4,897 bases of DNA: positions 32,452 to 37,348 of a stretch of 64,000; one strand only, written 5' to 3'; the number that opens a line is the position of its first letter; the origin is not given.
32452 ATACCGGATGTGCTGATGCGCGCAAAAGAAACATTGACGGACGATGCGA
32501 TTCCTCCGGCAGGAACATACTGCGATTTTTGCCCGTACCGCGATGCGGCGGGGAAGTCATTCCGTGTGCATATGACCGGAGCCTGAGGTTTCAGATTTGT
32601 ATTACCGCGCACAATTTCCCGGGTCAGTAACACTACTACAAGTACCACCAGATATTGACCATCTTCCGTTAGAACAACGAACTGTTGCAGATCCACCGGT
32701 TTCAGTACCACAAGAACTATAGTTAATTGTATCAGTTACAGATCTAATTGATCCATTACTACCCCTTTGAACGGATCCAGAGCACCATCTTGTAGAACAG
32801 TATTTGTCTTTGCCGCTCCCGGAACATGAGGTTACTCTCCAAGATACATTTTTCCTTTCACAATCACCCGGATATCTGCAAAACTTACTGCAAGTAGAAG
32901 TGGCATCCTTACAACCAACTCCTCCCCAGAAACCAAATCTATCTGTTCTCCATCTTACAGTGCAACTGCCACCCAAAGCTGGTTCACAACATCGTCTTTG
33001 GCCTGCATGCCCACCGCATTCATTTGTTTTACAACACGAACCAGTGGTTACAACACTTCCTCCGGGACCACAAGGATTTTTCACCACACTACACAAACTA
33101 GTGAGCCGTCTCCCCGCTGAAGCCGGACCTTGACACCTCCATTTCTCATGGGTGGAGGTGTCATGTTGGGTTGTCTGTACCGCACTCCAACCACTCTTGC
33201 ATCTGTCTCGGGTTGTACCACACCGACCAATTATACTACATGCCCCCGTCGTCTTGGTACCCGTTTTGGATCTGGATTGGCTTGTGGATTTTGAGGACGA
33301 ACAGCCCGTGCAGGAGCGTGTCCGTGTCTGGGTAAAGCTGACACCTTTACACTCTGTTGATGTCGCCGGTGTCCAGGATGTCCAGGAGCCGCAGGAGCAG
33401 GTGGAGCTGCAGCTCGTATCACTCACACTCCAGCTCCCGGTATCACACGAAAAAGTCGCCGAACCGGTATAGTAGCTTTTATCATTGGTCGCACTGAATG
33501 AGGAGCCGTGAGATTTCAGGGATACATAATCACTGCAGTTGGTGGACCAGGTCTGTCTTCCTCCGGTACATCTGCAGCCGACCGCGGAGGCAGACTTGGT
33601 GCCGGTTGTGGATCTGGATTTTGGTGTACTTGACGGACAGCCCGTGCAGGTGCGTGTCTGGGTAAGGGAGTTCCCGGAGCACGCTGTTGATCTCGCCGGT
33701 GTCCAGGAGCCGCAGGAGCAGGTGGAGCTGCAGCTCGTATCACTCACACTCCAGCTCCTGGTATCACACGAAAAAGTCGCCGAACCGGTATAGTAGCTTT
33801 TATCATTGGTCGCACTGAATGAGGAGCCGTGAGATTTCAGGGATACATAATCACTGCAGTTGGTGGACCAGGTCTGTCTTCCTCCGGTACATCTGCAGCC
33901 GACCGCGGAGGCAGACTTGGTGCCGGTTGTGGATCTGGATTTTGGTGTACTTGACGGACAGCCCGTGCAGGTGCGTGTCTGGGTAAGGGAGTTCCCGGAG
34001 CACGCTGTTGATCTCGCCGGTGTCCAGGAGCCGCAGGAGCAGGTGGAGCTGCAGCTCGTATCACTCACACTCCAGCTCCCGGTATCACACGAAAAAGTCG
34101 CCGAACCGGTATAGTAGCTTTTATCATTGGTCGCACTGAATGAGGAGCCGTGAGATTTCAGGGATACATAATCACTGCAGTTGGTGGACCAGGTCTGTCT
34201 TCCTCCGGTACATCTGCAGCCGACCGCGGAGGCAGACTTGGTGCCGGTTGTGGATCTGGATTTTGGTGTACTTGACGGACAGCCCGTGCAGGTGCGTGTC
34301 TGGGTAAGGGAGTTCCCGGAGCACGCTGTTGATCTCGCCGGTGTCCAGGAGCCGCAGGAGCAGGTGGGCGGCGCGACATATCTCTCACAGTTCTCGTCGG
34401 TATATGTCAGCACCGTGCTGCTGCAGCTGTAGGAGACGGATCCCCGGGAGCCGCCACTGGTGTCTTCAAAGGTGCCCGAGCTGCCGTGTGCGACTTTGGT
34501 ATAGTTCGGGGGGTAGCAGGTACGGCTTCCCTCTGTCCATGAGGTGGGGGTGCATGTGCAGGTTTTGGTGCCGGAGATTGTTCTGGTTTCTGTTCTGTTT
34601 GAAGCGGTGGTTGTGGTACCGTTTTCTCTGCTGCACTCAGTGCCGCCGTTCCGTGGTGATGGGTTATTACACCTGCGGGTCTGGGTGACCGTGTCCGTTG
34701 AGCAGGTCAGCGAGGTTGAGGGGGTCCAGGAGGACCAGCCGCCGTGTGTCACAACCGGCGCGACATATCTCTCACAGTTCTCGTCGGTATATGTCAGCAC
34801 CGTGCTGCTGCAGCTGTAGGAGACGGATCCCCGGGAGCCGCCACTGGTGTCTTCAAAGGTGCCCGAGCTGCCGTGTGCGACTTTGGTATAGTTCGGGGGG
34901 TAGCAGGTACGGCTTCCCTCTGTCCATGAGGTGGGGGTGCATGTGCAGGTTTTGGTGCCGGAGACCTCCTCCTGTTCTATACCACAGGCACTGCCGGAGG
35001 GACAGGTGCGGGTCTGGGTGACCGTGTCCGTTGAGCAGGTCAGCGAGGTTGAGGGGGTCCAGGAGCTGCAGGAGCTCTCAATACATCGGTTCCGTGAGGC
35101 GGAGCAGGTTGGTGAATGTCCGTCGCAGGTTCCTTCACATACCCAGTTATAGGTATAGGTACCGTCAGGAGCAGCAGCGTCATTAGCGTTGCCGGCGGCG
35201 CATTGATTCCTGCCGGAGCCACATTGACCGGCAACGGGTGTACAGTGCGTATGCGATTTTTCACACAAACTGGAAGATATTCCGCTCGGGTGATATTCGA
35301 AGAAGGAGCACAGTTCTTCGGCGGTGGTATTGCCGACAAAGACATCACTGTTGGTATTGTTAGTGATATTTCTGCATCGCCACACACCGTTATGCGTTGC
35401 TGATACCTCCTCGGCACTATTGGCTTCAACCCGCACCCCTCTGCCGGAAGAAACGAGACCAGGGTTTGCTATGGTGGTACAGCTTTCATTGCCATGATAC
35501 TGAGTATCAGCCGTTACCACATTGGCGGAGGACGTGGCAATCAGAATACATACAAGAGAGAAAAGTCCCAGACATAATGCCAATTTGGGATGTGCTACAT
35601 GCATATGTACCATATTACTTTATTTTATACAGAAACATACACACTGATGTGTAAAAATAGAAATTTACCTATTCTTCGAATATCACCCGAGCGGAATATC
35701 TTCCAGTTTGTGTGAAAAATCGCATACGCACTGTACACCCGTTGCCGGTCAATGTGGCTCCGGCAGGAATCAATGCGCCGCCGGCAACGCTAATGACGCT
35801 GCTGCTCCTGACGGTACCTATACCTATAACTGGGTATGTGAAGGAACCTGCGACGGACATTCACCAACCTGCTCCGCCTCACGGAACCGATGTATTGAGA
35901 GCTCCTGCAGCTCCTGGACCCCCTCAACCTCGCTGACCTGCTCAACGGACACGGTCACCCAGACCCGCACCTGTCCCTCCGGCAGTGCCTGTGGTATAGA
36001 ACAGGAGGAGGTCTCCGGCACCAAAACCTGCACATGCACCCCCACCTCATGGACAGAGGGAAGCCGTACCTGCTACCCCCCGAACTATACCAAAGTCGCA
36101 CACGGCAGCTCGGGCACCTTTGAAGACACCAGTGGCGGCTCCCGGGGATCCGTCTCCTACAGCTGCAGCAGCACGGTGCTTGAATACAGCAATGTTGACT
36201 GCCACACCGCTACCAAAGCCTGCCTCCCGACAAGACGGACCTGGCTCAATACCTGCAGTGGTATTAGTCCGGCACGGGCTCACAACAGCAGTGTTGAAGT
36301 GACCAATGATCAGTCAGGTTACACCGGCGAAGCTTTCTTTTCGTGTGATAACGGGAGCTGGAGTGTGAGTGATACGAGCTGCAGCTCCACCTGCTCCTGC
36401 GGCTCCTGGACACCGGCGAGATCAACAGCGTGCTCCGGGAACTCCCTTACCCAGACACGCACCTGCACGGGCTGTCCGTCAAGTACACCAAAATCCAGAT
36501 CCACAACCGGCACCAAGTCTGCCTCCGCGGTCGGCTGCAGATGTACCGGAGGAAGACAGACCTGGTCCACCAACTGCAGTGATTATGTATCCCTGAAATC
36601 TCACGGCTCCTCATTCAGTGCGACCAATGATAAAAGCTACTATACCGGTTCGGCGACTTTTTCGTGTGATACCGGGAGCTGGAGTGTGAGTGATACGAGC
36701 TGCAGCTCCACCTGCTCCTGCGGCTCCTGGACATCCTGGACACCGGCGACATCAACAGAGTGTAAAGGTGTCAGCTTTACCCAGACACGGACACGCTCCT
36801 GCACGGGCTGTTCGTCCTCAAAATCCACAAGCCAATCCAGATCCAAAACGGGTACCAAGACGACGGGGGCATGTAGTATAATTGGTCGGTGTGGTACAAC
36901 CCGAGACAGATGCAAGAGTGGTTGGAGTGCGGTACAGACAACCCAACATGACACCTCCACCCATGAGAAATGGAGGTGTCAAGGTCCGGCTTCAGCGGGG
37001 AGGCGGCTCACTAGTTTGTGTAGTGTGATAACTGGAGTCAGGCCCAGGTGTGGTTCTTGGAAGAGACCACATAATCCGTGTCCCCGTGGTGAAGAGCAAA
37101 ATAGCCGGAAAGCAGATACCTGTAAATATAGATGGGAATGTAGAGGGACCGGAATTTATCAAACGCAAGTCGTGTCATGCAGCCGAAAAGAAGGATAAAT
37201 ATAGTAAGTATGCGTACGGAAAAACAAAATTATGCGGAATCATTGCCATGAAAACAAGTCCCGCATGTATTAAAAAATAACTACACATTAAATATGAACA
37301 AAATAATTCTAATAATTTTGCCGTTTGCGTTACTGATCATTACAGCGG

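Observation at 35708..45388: Duplicated two-gene modules: truncated Cys-rich cassette followed by a membrane FG-GAP beta-propeller gene (B-P1 and D-P2)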

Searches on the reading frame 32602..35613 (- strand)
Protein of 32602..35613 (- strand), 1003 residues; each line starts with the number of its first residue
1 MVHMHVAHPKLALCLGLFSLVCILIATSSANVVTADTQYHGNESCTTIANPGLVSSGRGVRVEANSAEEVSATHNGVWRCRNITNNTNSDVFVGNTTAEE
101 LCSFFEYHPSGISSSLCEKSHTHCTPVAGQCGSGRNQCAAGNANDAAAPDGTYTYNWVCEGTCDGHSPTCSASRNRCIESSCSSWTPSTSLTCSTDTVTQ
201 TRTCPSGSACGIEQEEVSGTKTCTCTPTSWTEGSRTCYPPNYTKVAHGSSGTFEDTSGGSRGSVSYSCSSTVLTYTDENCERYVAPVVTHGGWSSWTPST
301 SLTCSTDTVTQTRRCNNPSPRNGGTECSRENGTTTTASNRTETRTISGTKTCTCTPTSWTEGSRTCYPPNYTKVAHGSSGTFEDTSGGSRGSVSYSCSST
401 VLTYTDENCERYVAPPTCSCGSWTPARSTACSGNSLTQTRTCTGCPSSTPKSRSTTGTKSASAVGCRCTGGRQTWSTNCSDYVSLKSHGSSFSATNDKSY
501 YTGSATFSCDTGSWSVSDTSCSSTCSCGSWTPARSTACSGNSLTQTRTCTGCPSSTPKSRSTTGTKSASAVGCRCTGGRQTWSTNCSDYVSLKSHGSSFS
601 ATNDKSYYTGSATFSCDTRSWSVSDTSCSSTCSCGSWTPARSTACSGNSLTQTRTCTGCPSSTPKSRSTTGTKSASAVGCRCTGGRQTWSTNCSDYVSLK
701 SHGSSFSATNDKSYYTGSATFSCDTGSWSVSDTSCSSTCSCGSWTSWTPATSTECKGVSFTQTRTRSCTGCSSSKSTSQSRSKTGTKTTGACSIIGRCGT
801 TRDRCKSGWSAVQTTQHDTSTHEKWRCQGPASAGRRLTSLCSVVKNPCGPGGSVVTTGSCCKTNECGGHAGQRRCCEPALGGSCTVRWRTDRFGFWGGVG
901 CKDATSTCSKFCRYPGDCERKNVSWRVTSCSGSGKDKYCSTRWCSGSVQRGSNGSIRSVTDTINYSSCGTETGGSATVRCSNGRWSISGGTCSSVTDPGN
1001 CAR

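Call 5: search_protein_families(library=pfam, proteins=[window:32602-35613:-], max_evalue=0.1)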
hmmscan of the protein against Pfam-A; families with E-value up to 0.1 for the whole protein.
window:32602-35613:- (1003 aa): 0 families

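Call 19: find_encoding_contigs(protein=window:32602-35613:-, flank=10000, max_places=5)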
Protein window:32602-35613:- (1003 aa): no gene with exactly this product is on record in the collection.

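Call 21: find_homologous_proteins(query=window:32605-35613:-, max_evalue=0.001)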
Query window:32605-35613:- (1003 aa): 4 proteins with E <= 0.001 among 8000 candidates.
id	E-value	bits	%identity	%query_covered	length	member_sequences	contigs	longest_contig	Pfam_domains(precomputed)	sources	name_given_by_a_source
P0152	0.0e+0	2200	100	100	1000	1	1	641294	-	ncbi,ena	-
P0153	3.1e-18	84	41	5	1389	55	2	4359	PF00090.26,PF19028.7,PF19035.7,PF22195.3,PF19030.7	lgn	-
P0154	3.0e-16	77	30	49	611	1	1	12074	-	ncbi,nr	ncbi:MAG: hypothetical protein OXG54_05590 [Gammaproteobacteria bacterium]|nr:hypothetical protein [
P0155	1.6e-8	51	34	25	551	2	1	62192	-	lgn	-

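Call 23: find_encoding_contigs(protein=P0154, flank=10000, max_places=3)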
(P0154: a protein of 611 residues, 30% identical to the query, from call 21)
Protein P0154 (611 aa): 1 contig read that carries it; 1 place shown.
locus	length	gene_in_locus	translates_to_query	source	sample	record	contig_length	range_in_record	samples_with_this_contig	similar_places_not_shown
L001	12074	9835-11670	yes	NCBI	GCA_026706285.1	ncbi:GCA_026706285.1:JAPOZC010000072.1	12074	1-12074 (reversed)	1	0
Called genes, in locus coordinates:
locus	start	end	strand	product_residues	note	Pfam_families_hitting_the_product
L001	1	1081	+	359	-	PF03743:TrbI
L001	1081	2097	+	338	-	-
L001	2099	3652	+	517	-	-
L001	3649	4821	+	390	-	-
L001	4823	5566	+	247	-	-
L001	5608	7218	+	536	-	PF00437:T2SSE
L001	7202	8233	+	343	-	-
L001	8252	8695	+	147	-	-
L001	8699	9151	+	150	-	-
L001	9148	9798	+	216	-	-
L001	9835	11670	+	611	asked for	-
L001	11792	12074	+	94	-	?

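Call 24: find_encoding_contigs(protein=P0155, flank=10000, max_places=3)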
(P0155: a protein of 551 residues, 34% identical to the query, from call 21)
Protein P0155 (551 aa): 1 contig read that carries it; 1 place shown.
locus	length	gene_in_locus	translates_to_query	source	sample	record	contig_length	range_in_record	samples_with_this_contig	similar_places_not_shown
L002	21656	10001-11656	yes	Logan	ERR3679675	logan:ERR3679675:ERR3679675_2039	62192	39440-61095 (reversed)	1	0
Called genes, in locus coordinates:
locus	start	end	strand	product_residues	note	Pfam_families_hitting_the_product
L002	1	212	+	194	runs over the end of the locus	PF13640:2OG-FeII_Oxy_3, PF13661:2OG-FeII_Oxy_4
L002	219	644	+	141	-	PF01230:HIT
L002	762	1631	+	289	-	PF03372:Exo_endo_phos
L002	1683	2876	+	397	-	PF00155:Aminotran_1_2, PF01041:DegT_DnrJ_EryC1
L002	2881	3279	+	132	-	-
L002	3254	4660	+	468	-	PF00206:Lyase_1, PF10415:FumaraseC_C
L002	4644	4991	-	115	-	-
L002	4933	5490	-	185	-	-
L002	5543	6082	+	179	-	-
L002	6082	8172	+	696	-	PF01804:Penicil_amidase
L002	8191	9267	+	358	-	-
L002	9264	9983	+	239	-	-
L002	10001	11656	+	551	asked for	-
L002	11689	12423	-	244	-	PF18626:Gln_deamidase_2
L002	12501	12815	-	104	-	-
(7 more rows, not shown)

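Call 70: find_related_loci(query=window:32605-35613:-, collection=metagenome_contigs, flank=10000)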
Query window:32605-35613:- (1003 aa) in metagenome_contigs; peptide patterns used: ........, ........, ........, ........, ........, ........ (x = any residue, [..] = any of these).
30 stretches matched a pattern, but none encodes a relative of the query by tblastn (E <= 1e-3).

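Call 76: search_dna_similar(query=window:32605-35613:-, collection=phages, mode=protein, max_evalue=0.001, max_rows=8)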
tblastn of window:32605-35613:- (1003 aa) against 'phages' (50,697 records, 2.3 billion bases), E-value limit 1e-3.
No match.

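Call 77: find_encoding_contigs(protein=P0152, flank=10000, max_places=3)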
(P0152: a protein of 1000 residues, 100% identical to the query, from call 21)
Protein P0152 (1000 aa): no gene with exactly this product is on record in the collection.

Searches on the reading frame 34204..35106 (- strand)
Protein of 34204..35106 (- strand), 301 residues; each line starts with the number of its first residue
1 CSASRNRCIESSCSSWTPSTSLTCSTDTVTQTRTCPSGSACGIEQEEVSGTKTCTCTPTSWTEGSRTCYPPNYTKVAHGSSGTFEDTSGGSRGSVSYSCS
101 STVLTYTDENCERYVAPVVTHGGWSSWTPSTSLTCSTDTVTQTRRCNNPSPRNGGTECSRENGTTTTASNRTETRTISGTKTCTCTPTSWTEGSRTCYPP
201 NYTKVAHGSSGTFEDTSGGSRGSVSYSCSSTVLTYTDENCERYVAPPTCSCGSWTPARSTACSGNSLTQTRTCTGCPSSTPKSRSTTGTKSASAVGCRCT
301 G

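Call 71: predict_structure(protein=window:34204-35106:-)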
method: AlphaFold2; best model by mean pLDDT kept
length: 301 residues; sequences in the alignment: 1
mean_pLDDT: 45.3   pTM: 0.24
mean pLDDT of the five models: 45.3, 37.3, 35.9, 32.8, 28.8
residues with pLDDT >= 90: 0; 70-90: 5; 50-70: 80; < 50: 216
segments of 3 or more residues with pLDDT < 50: 1-58, 65-130, 138-151, 156-178, 201-227, 229-235, 243-250, 279-283
pLDDT, mean of each block of 10 residues (from residue 1): 28 34 41 40 40 45 48 35 33 37 41 33 36 50 46 46 45 47 55 60 38 35 42 53 47 56 70 55 58 65 54
secondary structure, 60 per line:
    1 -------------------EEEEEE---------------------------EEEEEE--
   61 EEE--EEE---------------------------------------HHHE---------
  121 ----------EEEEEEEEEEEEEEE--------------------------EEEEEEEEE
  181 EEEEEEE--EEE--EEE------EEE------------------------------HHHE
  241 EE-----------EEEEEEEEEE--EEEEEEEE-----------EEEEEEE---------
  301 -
elements in order: E20-25 E53-58 E61-63 E66-68 E131-145 E172-187 E190-192 E195-197 E204-206 E240-242 E254-263 E266-273 E285-291

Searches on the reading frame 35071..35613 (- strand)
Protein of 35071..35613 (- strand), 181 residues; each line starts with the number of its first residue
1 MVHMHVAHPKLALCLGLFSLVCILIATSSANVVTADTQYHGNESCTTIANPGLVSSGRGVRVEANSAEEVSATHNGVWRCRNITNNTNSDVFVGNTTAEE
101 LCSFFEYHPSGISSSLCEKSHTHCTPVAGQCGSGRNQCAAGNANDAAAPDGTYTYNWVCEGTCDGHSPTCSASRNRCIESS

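Call 38: search_protein_families(library=pfam, proteins=[window:35071-35613:-], max_evalue=10)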
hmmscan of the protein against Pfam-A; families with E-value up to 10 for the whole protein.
seq(181 aa): 1 family
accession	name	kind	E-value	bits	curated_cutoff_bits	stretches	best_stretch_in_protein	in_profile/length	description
PF03712.20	Cu2_monoox_C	-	0.0068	16.3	23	1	77-121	104-148/157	Copper type II ascorbate-dependent monooxygenase, C-terminal domain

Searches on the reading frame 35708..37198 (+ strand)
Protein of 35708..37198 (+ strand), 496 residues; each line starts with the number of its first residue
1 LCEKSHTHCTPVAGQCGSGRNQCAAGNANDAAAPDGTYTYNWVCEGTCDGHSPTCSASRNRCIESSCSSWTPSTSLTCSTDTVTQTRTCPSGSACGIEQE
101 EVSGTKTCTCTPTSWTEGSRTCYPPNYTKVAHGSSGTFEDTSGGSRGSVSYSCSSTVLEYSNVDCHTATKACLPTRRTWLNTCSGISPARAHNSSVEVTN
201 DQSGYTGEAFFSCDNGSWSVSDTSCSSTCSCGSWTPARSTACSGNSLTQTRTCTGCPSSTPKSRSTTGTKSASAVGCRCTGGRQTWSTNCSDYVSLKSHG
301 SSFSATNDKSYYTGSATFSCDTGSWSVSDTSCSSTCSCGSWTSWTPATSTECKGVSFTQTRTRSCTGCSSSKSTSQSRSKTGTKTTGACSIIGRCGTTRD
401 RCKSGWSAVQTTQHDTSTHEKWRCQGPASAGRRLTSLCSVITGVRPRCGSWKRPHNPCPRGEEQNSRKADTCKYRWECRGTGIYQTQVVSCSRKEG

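Call 5: search_protein_families(library=pfam, proteins=[window:35708-37198:+], max_evalue=0.1)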
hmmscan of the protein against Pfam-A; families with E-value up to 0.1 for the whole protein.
window:35708-37198:+ (496 aa): 0 families

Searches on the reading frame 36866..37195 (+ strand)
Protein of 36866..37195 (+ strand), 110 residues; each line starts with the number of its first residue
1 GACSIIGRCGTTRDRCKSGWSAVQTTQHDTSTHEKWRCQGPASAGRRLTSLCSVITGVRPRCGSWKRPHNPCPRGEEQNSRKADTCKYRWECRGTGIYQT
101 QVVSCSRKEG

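Call 38: search_protein_families(library=pfam, proteins=[window:36866-37195:+], max_evalue=10)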
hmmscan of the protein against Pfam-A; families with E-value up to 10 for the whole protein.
seq(110 aa): 1 family
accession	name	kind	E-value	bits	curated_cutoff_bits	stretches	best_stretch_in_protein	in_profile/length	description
PF00187.25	Chitin_bind_1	-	0.12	13.1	27.8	1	3-19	17-33/38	Chitin recognition protein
